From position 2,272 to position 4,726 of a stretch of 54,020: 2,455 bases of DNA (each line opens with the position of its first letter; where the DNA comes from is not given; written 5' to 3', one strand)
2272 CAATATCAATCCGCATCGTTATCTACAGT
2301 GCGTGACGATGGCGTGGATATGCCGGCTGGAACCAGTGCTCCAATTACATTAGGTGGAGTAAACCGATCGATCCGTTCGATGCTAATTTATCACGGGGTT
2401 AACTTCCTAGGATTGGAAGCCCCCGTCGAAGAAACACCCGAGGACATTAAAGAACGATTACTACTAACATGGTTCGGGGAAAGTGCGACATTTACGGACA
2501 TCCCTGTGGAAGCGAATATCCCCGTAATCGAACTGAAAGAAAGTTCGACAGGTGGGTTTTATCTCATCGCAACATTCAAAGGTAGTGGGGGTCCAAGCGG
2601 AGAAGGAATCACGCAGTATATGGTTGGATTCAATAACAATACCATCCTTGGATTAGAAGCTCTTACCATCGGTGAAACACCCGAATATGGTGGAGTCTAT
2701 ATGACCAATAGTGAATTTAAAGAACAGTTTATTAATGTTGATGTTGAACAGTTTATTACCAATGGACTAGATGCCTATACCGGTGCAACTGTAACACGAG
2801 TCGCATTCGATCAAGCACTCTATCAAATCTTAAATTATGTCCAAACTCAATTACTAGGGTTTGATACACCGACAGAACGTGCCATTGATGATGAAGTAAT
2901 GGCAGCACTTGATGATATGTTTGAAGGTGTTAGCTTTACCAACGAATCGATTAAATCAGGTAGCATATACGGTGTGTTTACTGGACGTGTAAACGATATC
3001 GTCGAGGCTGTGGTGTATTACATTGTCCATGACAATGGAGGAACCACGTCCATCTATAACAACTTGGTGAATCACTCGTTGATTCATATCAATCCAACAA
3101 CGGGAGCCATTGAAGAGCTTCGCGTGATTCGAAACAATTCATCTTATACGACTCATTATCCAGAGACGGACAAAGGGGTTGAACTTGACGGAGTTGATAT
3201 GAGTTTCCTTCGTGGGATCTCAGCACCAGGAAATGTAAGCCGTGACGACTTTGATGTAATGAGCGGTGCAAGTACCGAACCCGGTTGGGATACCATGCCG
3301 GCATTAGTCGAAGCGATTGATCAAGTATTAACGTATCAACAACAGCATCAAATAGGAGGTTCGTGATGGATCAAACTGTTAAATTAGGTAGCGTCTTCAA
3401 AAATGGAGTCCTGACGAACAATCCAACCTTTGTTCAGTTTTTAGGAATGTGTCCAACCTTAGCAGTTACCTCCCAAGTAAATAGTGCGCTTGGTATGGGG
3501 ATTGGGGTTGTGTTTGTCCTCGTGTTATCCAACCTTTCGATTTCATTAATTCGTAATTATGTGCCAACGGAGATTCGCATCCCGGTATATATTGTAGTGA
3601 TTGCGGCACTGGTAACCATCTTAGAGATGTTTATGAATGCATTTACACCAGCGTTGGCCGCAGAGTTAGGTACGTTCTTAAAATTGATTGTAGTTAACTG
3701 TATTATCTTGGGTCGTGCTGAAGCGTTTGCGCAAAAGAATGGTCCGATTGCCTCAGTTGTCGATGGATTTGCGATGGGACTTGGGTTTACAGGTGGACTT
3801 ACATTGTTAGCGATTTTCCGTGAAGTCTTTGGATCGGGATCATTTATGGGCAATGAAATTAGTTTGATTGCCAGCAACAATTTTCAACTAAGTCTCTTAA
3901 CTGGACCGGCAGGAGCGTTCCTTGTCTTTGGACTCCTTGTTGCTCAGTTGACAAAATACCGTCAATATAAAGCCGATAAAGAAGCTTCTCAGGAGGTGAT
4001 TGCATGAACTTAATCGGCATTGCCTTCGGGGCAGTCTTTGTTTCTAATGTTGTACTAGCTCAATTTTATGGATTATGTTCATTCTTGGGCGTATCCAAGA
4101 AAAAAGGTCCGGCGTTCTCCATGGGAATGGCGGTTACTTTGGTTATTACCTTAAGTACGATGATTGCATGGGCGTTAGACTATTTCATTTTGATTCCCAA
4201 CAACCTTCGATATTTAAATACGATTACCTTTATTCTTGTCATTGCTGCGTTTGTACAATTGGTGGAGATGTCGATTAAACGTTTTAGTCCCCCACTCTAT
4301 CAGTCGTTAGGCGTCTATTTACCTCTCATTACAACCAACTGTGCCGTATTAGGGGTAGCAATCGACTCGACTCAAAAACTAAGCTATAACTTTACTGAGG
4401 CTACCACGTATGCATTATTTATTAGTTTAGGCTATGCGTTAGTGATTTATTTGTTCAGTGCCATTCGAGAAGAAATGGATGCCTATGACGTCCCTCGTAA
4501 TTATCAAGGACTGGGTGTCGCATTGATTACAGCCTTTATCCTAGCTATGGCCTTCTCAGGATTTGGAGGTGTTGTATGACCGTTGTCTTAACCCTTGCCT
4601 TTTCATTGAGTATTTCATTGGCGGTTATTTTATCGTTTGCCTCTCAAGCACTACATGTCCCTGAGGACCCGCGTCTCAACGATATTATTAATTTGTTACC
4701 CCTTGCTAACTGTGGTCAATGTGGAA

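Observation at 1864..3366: RnfG is about 2.5x normal length and carries three tandem FMN_bind-type modules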

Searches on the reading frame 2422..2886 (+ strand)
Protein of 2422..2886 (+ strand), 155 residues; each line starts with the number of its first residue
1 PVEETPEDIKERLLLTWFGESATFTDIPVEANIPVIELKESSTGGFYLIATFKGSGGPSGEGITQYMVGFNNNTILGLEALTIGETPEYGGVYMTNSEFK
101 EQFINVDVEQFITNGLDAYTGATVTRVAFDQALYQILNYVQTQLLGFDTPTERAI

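Call 5: search_protein_families(library=pfam, proteins=[window:2422-2886:+], max_evalue=10)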
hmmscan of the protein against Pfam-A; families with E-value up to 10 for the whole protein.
window:2422-2886:+ (155 aa): 1 family
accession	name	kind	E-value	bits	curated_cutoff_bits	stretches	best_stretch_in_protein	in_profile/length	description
PF04205.19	FMN_bind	-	1.2e-08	35.9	22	1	62-137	4-76/77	FMN-binding domain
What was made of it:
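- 2419..2868 (+): Module 2 (residues 186-335). Motif D303-T309 (DAYTGAT) is at 2770..2790. Pfam FMN_bind scores 35.9 bits (call 5).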

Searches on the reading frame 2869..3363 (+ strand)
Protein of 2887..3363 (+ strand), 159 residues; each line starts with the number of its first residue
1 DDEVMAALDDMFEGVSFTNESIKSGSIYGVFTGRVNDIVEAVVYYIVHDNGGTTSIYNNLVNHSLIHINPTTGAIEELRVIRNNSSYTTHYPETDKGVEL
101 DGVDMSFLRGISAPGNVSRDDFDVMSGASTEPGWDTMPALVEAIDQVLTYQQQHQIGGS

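Call 5: search_protein_families(library=pfam, proteins=[window:2887-3363:+], max_evalue=10)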
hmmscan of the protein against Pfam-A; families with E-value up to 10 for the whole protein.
window:2887-3363:+ (159 aa): 0 families

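Call 22: search_solved_structures(query=A2, max_evalue=10, show_alignments=3)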
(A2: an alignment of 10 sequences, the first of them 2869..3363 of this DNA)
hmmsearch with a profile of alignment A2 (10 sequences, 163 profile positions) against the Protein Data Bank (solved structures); distinct sequences matched with E-value up to 10: 2.
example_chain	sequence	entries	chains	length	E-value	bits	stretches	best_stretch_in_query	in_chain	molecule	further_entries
2pdd_A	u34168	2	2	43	1.5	11.7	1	105-129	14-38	DIHYDROLIPOAMIDE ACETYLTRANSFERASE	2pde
1ebd_C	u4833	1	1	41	1.6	11.5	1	105-128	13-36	DIHYDROLIPOAMIDE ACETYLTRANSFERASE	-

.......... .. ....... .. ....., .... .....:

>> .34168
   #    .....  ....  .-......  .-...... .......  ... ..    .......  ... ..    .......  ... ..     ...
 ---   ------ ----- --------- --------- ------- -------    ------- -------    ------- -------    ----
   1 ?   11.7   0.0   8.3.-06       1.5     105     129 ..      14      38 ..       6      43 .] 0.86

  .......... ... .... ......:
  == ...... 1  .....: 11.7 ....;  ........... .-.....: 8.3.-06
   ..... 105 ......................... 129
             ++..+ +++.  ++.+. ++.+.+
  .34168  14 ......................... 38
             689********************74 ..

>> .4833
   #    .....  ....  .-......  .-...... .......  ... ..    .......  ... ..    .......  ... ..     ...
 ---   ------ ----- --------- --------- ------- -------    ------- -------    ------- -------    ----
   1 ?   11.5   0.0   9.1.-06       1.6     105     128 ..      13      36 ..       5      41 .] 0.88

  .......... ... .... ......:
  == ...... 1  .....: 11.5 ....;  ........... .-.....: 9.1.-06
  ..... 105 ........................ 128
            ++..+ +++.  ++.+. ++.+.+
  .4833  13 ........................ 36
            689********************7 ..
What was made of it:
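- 2869..3363 (+): Module 3, the 'cap' (residues 336-500), a diverged FMN_bind fold. Motif D464-S470 (DVMSGAS) is at 3253..3273. No Pfam or PDB sequence hit (calls 5, 22).
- Tried and rejected: Profile of module 3 against PDB sequences gave only chance-level hits (call 22).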

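Call 29: predict_structure(alignment_id=A2)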
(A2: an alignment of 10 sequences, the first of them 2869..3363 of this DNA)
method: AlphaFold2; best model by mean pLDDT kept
length: 165 residues; sequences in the alignment: 10
mean_pLDDT: 75.7   pTM: 0.77
mean pLDDT of the five models: 75.7, 74.2, 67.7, 62.5, 62.5
residues with pLDDT >= 90: 40; 70-90: 67; 50-70: 37; < 50: 21
segments of 3 or more residues with pLDDT < 50: 1-3, 59-61, 96-98, 100-102, 135-141
pLDDT, mean of each block of 10 residues (from residue 1): 65 90 82 91 90 70 66 91 85 51 60 84 72 50 75 91 73
secondary structure, 60 per line:
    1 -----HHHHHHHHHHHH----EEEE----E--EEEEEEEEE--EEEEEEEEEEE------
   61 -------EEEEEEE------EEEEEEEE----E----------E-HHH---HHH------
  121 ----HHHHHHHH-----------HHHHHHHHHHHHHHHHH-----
elements in order: H6-17 E22-25 E33-41 E44-54 E68-74 E81-88 H125-132 H144-160

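Call 31: fold_search(model_id=the predicted structure, library=pdb)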
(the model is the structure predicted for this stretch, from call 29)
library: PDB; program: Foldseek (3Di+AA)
matches with E <= 10: 350; with E <= 0.001: 3
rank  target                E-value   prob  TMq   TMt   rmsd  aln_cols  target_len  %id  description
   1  7zc6_G                2.5e-04  1.00  0.57  0.51   6.5       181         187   12  Na+ - translocating ferredoxin: NAD+ reductase (Rnf) of C. tetanomorphum (released 2022-09-28)
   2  8rb9_G                5.5e-04  1.00  0.56  0.49   5.1       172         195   15  Cryo-EM structure of the NADH:ferredoxin oxidoreductase RNF from Azotobacter vinelandii, NADH added (released 2024-06-26)
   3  8ahx_G                6.5e-04  1.00  0.46  0.40   7.4       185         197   16  Cryo-EM structure of the nitrogen-fixation associated NADH:ferredoxin oxidoreductase RNF from Azotobacter vinelandii (released 2023-11-01)
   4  8rb8_G                1.2e-03  1.00  0.55  0.48   5.5       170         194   16  Cryo-EM structure of the NADH:ferredoxin oxidoreductase RNF from Azotobacter vinelandii, purified with 2-ME/TCEP, NADH (released 2024-06-26)
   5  9eri_G                3.4e-03  1.00  0.48  0.40   7.3       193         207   12  Cryo-EM structure of sodium pumping Rnf complex from Acetobacterium woodii bound to NADH (released 2025-03-05)
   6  8a1y_C                5.4e-02  0.44  0.28  0.20  11.0       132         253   12  Sodium pumping NADH-quinone oxidoreductase with inhibitor HQNO (released 2023-06-14)
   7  9u5g_C                7.7e-02  0.63  0.37  0.25  10.1       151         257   12  Cryo-EM structure of Na+-translocating NADH-ubiquinone oxidoreductase NqrC-T225Y mutant from Vibrio cholerae (released 2025-06-25)
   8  4xhf_D                8.7e-02  0.51  0.36  0.29  10.6       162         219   14  Crystal structure of Shewanella oneidensis NqrC (released 2015-12-16)
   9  8ad0_C                1.3e-01  0.60  0.37  0.26   8.8       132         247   12  X-ray structure of Na+-NQR from Vibrio cholerae in different conformation at 3.1 A (released 2023-07-12)
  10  4u9s                  1.3e-01  0.51  0.37  0.29  10.0       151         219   12  Crystal structure of NqrC from Vibrio cholerae (released 2014-12-03)
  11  4xhf_A                1.6e-01  0.41  0.36  0.28  10.2       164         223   14  Crystal structure of Shewanella oneidensis NqrC (released 2015-12-16)
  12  4xa7                  1.6e-01  0.30  0.28  0.22  11.0       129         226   12  Soluble part of holo NqrC from V. harveyi (released 2015-03-18)
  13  8a1u_C                2.2e-01  0.18  0.28  0.20  10.8       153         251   13  Sodium pumping NADH-quinone oxidoreductase with substrates NADH and Q2 (released 2023-09-20)
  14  7xk3_C                3.8e-01  0.15  0.26  0.19  10.6       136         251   14  Cryo-EM structure of Na+-pumping NADH-ubiquinone oxidoreductase from Vibrio cholerae, state 1 (released 2022-07-20)
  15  5gzl_B                4.8e-01  0.13  0.20  0.11   9.4        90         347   14  Cyclodeaminase_PA (released 2018-01-17)
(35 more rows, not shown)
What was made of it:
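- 2869..3363 (+): Foldseek's top 5 matches are RnfG chains (call 31).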

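Call 32: search_protein_representatives(alignment_id=A2)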
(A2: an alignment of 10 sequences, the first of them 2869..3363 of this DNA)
Query: 10 sequences, 163 profile positions. Proteins with E-value up to 0.001 (for the whole library): 9; up to 1e-10: 7; up to 1e-30: 5. The best 9 are listed.
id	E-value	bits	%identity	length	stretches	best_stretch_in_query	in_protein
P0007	3.7e-76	270.5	-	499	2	1-163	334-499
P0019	1.4e-56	206.9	-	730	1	4-162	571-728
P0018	3.2e-54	199.2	-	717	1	5-162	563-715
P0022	1.3e-31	125.7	-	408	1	4-162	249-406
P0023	1.4e-31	125.6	-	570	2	8-162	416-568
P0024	1.9e-30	121.9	-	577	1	9-162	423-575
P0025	6.5e-29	116.9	-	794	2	6-162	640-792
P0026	2.3e-04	37.1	-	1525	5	38-103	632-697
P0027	9.1e-04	35.2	-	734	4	114-137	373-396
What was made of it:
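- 2869..3363 (+): Only 7 clusters match among 1.84 billion representatives, always at the C-terminus (call 32).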

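Call 59: find_encoding_contigs(protein=P0025, flank=10000, max_places=1)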
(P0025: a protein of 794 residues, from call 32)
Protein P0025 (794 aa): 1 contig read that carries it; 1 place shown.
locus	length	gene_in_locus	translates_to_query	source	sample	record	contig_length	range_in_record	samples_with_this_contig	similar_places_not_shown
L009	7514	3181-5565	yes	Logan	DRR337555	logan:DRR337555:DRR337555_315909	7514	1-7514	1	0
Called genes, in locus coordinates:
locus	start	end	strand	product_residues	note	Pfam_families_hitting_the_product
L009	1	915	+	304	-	?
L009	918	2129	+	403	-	PF13375:RnfC_N, PF13183:Fer4_8 (faint), PF14697:Fer4_21 (faint), PF00037:Fer4 (faint), PF13187:Fer4_9 (weak), PF12838:Fer4_7 (weak), PF13237:Fer4_10 (weak), PF13534:Fer4_17 (weak), +1 more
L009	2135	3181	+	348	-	PF03116:NQR2_RnfD_RnfE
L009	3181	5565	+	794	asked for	PF04205:FMN_bind (weak)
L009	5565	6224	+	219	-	PF02508:Rnf-Nqr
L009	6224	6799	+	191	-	PF02508:Rnf-Nqr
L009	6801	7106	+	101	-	PF04060:FeS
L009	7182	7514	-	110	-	?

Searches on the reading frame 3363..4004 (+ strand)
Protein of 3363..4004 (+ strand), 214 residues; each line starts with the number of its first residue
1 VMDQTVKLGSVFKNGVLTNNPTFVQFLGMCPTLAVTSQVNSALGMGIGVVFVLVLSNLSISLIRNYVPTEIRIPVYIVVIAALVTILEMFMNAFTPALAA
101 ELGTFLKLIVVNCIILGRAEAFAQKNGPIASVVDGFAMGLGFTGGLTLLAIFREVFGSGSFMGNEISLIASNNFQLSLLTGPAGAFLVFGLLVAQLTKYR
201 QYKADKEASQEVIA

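Call 3: search_protein_families(library=pfam, proteins=[window:3363-4004:+], max_evalue=1)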
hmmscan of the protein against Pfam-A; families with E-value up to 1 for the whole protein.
window:3363-4004:+ (214 aa): 1 family
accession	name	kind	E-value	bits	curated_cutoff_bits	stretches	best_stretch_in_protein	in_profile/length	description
PF02508.19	Rnf-Nqr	-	7.9e-64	215.3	23.8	1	10-192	3-173/174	Rnf-Nqr subunit, membrane protein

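Call 4: search_protein_families(library=ncbifam, proteins=[window:3363-4004:+], max_evalue=1)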
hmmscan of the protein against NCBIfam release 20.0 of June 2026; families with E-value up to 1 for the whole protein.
window:3363-4004:+ (214 aa): 11 families
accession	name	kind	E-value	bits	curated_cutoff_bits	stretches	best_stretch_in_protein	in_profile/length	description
NF009070.0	PRK12405.1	subfamily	1.5e-71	240.2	184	1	9-210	5-217/231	electron transport complex subunit RsxE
TIGR01948.1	rnfE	subfamily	4.5e-66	222.2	213.4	1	11-199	3-193/196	RnfABCDGE type electron transport complex subunit E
NF041839.1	rnfE_Methano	equivalog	8e-55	185.8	350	1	11-206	5-201/203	Rnf electron transport complex subunit RnfE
NF006777.0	PRK09292.1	equivalog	7.2e-53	179.4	235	1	7-205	6-207/209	NADH:ubiquinone reductase (Na(+)-transporting) subunit D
TIGR01939.1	nqrD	equivalog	2.3e-49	168.1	244.85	1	10-199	8-201/207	NADH:ubiquinone reductase (Na(+)-transporting) subunit D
TIGR01943.1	rnfA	subfamily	1e-27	97.8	229.3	1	11-173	6-178/190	RnfABCDGE type electron transport complex subunit A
NF003481.0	PRK05151.1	equivalog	3.1e-25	89.5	240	1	14-178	10-184/193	electron transport complex subunit RsxA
NF041835.1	rnfA_Methano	equivalog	8e-24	85.1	300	1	8-154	6-158/195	Rnf electron transport complex subunit RnfA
TIGR01940.1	nqrE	equivalog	2.7e-23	83.3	247.55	1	10-154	5-165/200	NADH:ubiquinone reductase (Na(+)-transporting) subunit E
NF002200.0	PRK01061.1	equivalog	1.5e-16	60.8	351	1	10-157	13-178/250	Na(+)-translocating NADH-quinone reductase subunit E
NF009108.0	PRK12456.1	equivalog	2.3e-15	57.3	398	1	10-154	7-163/199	Na(+)-translocating NADH-quinone reductase subunit E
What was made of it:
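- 3366..4007 (+): rnfE. PF02508 at 215 bits, and TIGR01948 above its cut-off (calls 3, 4).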

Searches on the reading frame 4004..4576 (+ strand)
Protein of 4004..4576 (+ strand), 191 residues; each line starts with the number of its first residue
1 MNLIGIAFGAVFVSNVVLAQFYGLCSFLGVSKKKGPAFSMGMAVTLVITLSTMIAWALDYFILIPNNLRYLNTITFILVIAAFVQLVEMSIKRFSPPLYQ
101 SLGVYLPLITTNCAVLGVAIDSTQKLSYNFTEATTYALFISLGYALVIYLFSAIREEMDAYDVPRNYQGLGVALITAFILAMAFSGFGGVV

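Call 3: search_protein_families(library=pfam, proteins=[window:4004-4576:+], max_evalue=1)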
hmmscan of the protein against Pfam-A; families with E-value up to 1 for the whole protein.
window:4004-4576:+ (191 aa): 1 family
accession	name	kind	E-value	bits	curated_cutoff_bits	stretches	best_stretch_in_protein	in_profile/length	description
PF02508.19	Rnf-Nqr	-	1.6e-53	181.7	23.8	1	5-190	3-173/174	Rnf-Nqr subunit, membrane protein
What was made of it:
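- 4004..4579 (+): rnfA. PF02508 at 181.7 bits (call 3).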

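Call 4: search_protein_families(library=ncbifam, proteins=[window:4004-4576:+], max_evalue=1)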
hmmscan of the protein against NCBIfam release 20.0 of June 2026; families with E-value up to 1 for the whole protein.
window:4004-4576:+ (191 aa): 13 families
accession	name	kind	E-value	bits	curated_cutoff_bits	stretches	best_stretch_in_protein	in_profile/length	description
TIGR01943.1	rnfA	subfamily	1.5e-67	227.8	229.3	1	3-191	3-190/190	RnfABCDGE type electron transport complex subunit A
NF003481.0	PRK05151.1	equivalog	7.8e-60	202.4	240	1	6-191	7-191/193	electron transport complex subunit RsxA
NF041835.1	rnfA_Methano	equivalog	9.2e-52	176.3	300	1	3-190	6-192/195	Rnf electron transport complex subunit RnfA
TIGR01940.1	nqrE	equivalog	2.6e-48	165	247.55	1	2-190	2-199/200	NADH:ubiquinone reductase (Na(+)-transporting) subunit E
NF002200.0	PRK01061.1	equivalog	7.7e-45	153.4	351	1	1-190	9-209/250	Na(+)-translocating NADH-quinone reductase subunit E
NF009108.0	PRK12456.1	equivalog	7.8e-37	127.3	398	1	5-190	7-197/199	Na(+)-translocating NADH-quinone reductase subunit E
NF009070.0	PRK12405.1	subfamily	1.5e-26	93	184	1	10-156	11-150/231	electron transport complex subunit RsxE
TIGR01948.1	rnfE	subfamily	8.1e-25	87.5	213.4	1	11-159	8-149/196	RnfABCDGE type electron transport complex subunit E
NF006777.0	PRK09292.1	equivalog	1.5e-18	67.3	235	1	8-157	12-154/209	NADH:ubiquinone reductase (Na(+)-transporting) subunit D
NF041839.1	rnfE_Methano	equivalog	1.9e-18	67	350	1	14-162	13-154/203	Rnf electron transport complex subunit RnfE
TIGR01939.1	nqrD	equivalog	4.2e-17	62.7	244.85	1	7-158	10-154/207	NADH:ubiquinone reductase (Na(+)-transporting) subunit D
NF000276.2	SMR_qac_E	exception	0.051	13.9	185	1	117-179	13-74/101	quaternary ammonium compound efflux SMR transporter QacE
TIGR04154.1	archaeo_STT3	subfamily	0.073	11.4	450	1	74-183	212-319/831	oligosaccharyl transferase, archaeosortase A system-associated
